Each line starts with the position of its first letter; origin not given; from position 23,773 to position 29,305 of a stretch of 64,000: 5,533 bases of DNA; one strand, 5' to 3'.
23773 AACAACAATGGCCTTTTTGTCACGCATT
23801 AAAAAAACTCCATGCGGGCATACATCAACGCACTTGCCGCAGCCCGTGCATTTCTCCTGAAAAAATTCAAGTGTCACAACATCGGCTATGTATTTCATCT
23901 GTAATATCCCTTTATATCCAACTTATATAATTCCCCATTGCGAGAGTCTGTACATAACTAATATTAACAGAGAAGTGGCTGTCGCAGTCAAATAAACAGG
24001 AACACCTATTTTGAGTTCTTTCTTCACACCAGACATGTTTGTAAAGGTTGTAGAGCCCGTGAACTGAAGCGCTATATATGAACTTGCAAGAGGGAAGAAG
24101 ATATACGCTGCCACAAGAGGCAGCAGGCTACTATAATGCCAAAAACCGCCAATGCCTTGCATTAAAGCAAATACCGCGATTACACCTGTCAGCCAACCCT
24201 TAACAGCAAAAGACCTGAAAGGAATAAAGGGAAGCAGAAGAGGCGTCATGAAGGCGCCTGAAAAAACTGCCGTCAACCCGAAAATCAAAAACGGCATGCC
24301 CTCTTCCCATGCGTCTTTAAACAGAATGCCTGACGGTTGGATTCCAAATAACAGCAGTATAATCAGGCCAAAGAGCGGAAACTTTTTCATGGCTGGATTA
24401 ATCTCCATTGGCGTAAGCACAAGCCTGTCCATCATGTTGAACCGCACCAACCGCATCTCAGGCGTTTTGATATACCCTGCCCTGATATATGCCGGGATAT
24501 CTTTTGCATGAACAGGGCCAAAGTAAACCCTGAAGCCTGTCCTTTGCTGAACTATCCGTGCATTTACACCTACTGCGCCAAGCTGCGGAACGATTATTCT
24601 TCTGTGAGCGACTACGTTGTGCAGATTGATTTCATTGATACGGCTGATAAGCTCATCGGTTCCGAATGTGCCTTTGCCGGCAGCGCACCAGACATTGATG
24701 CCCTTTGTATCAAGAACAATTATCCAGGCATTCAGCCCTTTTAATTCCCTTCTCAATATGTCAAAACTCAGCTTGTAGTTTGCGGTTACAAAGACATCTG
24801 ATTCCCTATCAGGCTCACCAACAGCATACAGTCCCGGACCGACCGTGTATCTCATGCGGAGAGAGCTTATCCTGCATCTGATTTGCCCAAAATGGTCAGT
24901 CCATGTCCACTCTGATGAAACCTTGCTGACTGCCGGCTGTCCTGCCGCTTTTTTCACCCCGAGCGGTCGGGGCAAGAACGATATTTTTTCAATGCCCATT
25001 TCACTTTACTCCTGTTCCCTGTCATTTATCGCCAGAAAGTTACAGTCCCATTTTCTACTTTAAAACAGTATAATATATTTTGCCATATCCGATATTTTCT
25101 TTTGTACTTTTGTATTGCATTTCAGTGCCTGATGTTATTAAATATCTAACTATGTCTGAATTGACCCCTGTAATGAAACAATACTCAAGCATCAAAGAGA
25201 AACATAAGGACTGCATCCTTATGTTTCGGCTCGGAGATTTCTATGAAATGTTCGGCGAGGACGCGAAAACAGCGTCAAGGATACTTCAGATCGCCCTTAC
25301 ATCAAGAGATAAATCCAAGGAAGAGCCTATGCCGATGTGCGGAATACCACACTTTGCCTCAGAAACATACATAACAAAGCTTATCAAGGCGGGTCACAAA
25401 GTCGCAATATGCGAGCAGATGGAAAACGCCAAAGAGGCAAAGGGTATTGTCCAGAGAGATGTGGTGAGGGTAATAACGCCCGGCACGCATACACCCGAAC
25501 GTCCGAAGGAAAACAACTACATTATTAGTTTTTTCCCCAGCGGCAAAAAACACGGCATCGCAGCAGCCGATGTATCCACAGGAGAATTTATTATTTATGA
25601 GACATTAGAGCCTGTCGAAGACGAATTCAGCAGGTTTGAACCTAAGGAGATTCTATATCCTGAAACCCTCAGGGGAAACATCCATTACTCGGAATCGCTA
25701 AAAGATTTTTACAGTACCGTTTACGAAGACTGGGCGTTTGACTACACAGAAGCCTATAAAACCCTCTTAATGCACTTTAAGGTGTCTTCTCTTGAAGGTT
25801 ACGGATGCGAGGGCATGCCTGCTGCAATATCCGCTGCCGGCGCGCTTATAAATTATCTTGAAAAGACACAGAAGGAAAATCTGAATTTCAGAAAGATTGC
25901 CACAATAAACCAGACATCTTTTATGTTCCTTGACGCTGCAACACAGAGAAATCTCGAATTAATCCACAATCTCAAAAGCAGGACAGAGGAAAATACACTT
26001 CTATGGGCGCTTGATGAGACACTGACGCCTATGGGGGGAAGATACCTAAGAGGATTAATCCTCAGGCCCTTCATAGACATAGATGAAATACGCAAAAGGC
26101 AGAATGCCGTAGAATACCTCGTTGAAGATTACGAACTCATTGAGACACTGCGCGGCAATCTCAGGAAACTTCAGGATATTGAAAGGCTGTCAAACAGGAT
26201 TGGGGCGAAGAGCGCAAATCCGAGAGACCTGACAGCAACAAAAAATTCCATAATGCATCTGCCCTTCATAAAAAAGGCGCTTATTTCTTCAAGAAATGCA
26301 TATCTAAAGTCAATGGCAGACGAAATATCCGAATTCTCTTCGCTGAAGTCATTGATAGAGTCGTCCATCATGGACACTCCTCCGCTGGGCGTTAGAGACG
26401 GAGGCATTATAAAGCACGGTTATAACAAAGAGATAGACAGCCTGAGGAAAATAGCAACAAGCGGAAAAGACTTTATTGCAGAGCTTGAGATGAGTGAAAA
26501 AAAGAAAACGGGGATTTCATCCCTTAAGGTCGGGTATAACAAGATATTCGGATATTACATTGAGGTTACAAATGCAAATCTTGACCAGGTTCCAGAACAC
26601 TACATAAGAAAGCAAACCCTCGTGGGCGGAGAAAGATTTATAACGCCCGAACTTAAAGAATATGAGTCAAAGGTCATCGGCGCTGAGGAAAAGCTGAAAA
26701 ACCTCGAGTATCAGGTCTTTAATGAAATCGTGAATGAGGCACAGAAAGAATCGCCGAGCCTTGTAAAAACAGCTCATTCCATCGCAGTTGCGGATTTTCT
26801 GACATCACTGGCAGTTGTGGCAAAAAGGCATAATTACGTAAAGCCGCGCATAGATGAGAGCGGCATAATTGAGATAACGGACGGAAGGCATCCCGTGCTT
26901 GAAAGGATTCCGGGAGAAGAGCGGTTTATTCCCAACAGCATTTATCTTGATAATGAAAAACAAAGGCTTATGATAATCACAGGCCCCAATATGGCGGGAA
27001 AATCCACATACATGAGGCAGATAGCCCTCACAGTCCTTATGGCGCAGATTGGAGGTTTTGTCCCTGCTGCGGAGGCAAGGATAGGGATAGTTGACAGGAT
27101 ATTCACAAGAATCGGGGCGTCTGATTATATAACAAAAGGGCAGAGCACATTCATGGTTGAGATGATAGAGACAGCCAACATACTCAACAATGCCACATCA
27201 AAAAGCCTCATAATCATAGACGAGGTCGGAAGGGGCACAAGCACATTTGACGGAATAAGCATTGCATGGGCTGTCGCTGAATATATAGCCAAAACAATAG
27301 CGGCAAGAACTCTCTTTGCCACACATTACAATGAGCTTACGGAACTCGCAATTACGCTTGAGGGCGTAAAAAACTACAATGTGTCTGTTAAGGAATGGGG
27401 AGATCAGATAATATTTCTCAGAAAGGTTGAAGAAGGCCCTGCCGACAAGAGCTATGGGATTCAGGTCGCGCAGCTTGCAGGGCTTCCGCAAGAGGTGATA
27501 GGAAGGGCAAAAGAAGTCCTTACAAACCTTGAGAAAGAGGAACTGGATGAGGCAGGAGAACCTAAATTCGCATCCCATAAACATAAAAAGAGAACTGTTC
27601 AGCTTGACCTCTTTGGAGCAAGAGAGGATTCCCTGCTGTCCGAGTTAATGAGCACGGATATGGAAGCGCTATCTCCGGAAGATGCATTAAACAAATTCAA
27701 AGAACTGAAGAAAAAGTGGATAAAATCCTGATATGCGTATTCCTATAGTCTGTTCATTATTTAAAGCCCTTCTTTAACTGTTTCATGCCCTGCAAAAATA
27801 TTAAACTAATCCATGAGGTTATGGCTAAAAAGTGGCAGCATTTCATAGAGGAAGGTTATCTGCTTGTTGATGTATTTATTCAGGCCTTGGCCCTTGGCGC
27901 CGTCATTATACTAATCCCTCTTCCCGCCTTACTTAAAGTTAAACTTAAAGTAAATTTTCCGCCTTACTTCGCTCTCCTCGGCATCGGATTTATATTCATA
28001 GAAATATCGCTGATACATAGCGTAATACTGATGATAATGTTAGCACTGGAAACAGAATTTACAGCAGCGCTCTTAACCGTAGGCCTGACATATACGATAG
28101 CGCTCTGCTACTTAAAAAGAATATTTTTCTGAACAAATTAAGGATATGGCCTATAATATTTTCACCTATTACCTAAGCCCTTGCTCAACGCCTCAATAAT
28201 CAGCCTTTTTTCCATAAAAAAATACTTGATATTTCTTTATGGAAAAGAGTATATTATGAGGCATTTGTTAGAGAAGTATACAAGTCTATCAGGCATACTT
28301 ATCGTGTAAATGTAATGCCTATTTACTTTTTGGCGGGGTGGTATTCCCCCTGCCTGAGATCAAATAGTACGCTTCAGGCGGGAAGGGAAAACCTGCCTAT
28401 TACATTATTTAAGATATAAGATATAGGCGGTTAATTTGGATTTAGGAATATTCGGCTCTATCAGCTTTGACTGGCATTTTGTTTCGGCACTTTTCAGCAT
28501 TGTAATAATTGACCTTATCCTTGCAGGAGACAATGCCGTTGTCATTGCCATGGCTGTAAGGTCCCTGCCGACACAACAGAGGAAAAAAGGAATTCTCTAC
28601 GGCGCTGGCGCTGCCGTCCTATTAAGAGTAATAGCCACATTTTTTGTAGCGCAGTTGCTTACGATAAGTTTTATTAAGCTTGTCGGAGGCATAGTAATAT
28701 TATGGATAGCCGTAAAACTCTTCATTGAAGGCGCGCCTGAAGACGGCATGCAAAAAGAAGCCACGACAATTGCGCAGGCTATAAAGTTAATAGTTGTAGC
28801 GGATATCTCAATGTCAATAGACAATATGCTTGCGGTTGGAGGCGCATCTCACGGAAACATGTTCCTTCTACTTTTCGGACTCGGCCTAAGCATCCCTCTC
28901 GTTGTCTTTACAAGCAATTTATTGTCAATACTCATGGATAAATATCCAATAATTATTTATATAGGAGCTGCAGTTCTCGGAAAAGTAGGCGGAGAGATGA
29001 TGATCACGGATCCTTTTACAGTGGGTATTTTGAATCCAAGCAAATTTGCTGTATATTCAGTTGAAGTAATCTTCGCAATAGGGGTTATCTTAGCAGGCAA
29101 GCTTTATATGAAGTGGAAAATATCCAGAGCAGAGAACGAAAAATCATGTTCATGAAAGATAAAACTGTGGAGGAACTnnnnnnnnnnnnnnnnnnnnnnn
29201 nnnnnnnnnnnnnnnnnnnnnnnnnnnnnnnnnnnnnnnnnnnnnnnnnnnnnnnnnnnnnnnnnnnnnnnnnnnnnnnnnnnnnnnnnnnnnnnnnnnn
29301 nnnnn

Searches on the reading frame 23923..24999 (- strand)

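Call 8: search_protein_families(library=pfam, proteins=[window:23923-24999:-], max_evalue=0.001)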
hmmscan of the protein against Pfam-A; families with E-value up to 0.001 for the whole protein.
window:23923-24999:- (358 aa): 1 family
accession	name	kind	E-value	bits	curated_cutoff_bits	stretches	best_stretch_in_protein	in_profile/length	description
PF03599.22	CdhD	-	7.3e-13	48.4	24.8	1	52-171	267-386/387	CO dehydrogenase/acetyl-CoA synthase delta subunit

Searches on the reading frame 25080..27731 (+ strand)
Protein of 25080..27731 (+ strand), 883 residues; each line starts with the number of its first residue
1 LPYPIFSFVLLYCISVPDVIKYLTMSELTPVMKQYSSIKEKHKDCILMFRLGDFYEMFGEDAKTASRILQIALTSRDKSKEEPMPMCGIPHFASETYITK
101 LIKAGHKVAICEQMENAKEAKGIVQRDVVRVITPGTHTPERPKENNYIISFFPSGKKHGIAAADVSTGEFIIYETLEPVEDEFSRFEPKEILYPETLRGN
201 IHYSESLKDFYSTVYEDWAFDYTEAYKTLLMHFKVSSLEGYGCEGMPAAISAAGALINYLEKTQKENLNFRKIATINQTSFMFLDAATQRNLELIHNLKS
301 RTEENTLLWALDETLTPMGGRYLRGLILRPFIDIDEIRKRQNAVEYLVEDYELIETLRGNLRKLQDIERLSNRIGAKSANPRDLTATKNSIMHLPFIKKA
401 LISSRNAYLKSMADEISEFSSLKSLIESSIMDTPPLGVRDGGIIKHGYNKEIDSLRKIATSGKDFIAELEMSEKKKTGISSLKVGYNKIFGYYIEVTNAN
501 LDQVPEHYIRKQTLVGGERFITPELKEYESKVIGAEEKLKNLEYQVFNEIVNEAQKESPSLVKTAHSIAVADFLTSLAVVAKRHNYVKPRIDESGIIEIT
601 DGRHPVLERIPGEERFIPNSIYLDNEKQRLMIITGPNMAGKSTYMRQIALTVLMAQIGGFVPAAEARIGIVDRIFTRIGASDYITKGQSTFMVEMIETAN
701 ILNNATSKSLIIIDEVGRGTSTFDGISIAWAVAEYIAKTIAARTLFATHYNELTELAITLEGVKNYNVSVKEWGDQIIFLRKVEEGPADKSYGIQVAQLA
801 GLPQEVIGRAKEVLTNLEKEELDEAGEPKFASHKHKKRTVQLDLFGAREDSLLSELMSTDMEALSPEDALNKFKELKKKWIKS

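Call 8: search_protein_families(library=pfam, proteins=[window:25080-27731:+], max_evalue=0.001)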
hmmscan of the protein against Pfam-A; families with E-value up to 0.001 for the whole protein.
window:25080-27731:+ (883 aa): 5 families
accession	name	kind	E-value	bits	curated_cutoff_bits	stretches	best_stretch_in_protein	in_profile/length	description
PF00488.27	MutS_V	-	4.9e-88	294.5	30.2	1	631-818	1-188/188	MutS domain V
PF05192.23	MutS_III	-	1.5e-48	166.2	34.1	1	287-578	1-194/194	MutS domain III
PF01624.25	MutS_I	-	2.6e-45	153.7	20.6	1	29-139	1-111/113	MutS domain I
PF05190.23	MutS_IV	-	4.6e-30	104.2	22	1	447-537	1-91/92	MutS family domain IV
PF05188.22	MutS_II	-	7.2e-26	91.6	25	1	146-269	1-130/133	MutS domain II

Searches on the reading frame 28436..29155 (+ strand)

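Call 8: search_protein_families(library=pfam, proteins=[window:28436-29155:+], max_evalue=0.001)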
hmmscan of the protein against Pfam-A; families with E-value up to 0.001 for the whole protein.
window:28436-29155:+ (239 aa): 1 family
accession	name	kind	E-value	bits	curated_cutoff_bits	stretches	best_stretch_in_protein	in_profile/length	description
PF03741.22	TerC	-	6.6e-46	156.7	27.8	1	20-191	1-177/178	Integral membrane protein TerC family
